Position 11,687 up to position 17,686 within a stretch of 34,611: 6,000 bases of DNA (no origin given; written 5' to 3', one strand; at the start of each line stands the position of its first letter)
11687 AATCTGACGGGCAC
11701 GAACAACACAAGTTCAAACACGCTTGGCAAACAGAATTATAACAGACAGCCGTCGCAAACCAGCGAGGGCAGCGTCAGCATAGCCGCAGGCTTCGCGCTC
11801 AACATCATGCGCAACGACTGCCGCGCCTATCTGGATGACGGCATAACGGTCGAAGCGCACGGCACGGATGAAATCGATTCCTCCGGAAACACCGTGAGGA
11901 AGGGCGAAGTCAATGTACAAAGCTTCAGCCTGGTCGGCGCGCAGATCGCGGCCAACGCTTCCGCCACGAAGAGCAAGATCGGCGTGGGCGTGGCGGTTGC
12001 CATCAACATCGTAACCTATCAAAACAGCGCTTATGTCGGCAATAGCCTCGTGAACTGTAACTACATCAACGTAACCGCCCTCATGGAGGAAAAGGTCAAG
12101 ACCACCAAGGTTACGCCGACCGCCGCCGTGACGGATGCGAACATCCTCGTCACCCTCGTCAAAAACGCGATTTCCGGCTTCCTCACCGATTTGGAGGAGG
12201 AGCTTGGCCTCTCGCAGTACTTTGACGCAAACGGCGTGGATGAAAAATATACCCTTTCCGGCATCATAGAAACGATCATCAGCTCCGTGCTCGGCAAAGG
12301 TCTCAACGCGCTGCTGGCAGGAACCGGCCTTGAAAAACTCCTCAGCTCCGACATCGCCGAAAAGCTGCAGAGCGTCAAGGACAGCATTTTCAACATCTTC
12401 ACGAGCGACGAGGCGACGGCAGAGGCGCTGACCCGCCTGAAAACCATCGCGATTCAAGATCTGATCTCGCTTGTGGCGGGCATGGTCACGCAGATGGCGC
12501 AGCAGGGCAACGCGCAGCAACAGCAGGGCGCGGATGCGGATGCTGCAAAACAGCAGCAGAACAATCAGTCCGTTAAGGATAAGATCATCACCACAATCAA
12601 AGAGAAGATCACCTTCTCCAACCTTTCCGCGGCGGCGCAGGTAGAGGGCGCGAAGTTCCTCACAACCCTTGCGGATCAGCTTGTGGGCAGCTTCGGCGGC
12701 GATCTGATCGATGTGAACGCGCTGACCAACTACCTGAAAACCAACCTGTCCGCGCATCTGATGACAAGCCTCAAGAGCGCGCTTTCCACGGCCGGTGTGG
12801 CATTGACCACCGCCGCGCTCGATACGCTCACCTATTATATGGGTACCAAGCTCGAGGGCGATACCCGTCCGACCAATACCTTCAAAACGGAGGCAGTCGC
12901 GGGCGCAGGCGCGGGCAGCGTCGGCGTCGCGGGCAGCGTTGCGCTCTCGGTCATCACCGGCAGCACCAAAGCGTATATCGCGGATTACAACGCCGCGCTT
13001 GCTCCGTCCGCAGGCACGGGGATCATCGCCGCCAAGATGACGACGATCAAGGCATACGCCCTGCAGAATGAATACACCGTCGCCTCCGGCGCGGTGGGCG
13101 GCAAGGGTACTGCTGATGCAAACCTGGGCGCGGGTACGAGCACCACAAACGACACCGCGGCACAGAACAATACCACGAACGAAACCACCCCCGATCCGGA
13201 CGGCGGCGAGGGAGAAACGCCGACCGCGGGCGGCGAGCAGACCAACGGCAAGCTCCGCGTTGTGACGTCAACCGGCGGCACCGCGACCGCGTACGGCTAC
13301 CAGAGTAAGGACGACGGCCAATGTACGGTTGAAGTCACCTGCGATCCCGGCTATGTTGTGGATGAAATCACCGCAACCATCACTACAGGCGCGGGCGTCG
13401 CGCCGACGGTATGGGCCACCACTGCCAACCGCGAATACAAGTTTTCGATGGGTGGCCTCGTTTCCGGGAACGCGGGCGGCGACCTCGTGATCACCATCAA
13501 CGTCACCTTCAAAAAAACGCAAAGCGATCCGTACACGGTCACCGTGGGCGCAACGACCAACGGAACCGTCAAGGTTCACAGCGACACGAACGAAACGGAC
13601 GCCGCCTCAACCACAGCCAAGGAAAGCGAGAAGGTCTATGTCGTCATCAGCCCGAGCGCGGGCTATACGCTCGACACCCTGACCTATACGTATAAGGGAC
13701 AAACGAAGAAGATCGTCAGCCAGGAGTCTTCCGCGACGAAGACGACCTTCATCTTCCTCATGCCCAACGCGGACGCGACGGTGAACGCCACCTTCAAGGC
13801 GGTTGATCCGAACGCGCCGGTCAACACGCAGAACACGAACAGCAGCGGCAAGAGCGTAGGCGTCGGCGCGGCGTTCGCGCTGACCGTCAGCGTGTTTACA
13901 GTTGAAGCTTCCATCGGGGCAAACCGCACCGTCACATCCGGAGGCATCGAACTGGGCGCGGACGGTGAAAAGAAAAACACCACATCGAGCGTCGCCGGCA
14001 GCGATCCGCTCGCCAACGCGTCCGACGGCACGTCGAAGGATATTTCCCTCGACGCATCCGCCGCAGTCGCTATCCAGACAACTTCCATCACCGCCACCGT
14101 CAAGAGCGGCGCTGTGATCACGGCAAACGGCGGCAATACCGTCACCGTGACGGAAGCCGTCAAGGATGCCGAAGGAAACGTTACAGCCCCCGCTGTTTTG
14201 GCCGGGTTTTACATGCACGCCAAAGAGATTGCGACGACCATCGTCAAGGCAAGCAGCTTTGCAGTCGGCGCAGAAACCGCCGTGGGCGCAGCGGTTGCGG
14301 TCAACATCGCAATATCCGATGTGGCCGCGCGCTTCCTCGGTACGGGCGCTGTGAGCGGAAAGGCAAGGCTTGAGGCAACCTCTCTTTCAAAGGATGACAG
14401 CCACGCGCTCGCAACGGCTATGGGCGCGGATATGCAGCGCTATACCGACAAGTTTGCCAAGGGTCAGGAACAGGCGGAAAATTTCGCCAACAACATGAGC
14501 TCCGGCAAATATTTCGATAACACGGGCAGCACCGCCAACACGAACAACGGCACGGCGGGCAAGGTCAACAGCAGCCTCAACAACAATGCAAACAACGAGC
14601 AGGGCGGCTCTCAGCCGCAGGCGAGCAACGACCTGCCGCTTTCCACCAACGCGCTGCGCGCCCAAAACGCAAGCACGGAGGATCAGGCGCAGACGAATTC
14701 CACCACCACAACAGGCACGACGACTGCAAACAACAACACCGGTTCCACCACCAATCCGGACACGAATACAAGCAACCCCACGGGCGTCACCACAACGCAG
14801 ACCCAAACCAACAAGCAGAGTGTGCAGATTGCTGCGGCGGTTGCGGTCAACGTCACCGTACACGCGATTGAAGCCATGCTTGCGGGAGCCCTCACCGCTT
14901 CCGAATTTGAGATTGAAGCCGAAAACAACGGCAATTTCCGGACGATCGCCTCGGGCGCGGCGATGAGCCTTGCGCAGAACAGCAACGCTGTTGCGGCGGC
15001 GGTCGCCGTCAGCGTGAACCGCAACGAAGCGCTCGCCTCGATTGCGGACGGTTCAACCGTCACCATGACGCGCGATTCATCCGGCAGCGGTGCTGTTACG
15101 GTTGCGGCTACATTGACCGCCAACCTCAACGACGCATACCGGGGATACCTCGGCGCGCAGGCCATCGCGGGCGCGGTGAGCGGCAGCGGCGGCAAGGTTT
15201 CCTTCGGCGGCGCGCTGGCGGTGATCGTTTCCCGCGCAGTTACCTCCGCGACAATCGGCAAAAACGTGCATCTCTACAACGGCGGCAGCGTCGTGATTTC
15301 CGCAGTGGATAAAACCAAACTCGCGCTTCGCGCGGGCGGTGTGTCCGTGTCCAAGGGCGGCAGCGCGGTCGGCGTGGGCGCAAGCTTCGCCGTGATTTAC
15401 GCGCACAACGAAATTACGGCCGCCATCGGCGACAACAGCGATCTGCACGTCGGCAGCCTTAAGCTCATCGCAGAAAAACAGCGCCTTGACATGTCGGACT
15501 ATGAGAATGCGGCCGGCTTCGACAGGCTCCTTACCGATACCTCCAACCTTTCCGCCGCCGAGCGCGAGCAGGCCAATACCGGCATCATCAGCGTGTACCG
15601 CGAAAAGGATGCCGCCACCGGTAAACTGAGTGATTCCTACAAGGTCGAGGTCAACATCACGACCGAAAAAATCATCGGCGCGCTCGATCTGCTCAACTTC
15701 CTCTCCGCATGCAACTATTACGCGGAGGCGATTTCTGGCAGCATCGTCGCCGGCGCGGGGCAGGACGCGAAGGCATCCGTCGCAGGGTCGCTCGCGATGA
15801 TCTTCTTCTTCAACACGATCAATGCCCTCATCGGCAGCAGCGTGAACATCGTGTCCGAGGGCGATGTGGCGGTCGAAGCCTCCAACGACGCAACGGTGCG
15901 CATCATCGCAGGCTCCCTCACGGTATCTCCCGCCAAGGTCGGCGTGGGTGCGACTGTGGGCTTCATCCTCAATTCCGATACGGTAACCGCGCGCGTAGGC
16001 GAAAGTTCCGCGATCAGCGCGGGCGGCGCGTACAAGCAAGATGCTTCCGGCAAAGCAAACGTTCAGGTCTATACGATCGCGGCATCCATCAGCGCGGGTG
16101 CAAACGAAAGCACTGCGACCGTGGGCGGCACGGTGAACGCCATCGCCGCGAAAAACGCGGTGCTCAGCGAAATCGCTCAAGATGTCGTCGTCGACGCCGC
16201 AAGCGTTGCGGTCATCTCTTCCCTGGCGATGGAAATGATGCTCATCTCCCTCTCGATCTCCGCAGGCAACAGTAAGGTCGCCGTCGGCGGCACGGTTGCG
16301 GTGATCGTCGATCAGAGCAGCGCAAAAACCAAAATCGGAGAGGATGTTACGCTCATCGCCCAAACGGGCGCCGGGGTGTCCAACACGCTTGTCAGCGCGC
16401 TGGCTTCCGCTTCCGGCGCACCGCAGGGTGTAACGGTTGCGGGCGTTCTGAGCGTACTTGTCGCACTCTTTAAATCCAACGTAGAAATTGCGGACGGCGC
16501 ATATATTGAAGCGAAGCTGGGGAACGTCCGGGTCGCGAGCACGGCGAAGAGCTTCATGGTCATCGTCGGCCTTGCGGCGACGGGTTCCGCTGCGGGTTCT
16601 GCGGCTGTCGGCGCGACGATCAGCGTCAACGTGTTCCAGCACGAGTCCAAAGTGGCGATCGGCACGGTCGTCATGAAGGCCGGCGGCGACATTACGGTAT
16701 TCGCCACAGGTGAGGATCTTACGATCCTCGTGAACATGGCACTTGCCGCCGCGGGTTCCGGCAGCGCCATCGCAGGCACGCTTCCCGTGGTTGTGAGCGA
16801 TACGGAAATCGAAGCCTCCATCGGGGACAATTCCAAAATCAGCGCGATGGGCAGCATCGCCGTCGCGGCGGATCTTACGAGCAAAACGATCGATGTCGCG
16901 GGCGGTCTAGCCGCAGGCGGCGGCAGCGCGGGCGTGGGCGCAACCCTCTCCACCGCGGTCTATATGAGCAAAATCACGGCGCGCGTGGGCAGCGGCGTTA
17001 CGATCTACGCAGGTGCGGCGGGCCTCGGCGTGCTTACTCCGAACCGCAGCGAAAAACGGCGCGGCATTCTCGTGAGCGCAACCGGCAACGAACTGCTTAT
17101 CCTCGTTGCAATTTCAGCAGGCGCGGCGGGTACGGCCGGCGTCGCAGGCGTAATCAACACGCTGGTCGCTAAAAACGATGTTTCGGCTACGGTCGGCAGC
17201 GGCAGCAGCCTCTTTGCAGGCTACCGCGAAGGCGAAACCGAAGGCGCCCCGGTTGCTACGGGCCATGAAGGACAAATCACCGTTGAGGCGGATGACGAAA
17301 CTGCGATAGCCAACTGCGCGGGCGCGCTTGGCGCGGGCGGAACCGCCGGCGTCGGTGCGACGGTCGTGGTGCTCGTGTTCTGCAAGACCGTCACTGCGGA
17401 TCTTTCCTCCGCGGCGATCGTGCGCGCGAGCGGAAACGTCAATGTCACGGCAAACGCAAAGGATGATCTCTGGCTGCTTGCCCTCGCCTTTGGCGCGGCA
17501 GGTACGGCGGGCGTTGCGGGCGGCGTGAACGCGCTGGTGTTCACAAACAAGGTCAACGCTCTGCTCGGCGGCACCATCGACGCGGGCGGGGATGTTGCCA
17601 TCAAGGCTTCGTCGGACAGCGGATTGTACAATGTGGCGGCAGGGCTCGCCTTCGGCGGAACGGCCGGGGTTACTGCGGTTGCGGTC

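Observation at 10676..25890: LktA-like filamentous repeat chemistry in a Sec plus sortase (monoderm) export context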

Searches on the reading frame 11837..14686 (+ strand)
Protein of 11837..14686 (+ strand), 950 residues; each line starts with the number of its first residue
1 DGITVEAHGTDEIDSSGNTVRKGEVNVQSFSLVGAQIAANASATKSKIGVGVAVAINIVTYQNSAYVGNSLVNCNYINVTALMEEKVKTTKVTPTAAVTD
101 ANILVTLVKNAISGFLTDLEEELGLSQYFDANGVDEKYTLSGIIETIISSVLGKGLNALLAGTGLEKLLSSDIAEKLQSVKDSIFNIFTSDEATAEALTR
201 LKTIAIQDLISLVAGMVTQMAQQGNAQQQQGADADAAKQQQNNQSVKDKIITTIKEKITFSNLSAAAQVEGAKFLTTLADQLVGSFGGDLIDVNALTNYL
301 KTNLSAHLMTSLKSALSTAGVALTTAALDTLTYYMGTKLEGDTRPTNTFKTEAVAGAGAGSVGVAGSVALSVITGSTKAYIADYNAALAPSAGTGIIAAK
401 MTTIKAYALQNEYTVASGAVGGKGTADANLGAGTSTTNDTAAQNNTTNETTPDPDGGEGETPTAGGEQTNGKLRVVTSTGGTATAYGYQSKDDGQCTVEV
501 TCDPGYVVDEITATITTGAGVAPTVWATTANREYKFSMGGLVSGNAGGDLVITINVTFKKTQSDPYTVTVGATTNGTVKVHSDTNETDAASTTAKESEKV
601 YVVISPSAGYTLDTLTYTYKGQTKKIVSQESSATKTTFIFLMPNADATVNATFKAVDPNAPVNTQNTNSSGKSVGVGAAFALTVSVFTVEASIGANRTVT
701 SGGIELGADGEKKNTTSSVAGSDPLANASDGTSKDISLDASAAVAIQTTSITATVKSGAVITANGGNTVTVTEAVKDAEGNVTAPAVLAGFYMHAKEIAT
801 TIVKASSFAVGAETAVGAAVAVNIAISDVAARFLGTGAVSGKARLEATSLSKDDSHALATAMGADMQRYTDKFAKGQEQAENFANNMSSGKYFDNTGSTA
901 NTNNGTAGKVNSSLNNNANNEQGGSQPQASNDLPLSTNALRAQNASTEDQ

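Call 7: search_protein_families(library=ncbifam, proteins=[window:11837-14686:+], max_evalue=0.01)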
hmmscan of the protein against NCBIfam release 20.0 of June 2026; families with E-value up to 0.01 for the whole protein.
window:11837-14686:+ (950 aa): 1 family
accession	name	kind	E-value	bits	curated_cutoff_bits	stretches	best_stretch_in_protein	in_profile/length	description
NF012206.1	LktA_tand_53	repeat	3.4e-06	27.1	50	2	360-409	1-48/53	tandem repeat-containing filamentous protein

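Call 8: search_protein_families(library=pfam, proteins=[window:11837-14686:+], max_evalue=0.01)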
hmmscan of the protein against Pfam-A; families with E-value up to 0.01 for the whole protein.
window:11837-14686:+ (950 aa): 1 family
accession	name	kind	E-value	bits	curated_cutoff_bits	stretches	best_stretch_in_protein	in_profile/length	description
PF18998.6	Flg_new_2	-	2.6e-05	24.6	23.6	1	566-656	1-72/73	Divergent InlB B-repeat domain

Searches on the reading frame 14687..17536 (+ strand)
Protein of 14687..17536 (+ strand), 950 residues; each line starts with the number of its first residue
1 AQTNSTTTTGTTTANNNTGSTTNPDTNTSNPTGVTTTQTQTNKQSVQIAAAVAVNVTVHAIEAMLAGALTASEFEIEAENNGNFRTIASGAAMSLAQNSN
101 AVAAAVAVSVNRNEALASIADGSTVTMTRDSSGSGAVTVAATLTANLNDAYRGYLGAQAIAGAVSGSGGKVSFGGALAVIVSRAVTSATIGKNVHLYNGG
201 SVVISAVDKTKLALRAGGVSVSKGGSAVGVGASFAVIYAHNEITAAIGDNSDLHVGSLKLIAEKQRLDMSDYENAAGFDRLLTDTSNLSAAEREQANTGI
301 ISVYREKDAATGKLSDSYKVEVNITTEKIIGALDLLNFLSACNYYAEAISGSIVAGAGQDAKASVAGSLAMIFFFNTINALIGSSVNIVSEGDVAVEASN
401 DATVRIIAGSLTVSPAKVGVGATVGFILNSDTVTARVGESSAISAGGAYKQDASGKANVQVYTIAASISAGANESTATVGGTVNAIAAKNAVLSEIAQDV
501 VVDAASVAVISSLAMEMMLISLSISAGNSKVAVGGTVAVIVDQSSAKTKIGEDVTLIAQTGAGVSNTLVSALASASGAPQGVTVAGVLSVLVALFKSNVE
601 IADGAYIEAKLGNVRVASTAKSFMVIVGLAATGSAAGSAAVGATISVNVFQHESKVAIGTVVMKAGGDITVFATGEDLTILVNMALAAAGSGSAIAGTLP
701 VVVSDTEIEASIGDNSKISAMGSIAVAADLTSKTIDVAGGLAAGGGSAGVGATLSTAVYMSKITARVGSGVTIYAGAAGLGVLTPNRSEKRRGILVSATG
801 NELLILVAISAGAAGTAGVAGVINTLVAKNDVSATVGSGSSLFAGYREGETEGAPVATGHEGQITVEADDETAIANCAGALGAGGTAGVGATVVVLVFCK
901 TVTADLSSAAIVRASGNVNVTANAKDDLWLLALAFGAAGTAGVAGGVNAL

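Call 7: search_protein_families(library=ncbifam, proteins=[window:14687-17536:+], max_evalue=0.01)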
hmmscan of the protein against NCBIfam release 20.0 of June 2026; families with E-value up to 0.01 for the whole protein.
window:14687-17536:+ (950 aa): 1 family
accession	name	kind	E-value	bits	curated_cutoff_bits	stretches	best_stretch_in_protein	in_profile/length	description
NF012206.1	LktA_tand_53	repeat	6.8e-12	45.4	50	4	885-938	1-53/53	tandem repeat-containing filamentous protein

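Call 8: search_protein_families(library=pfam, proteins=[window:14687-17536:+], max_evalue=0.01)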
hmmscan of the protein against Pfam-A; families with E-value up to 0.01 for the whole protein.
window:14687-17536:+ (950 aa): 0 families
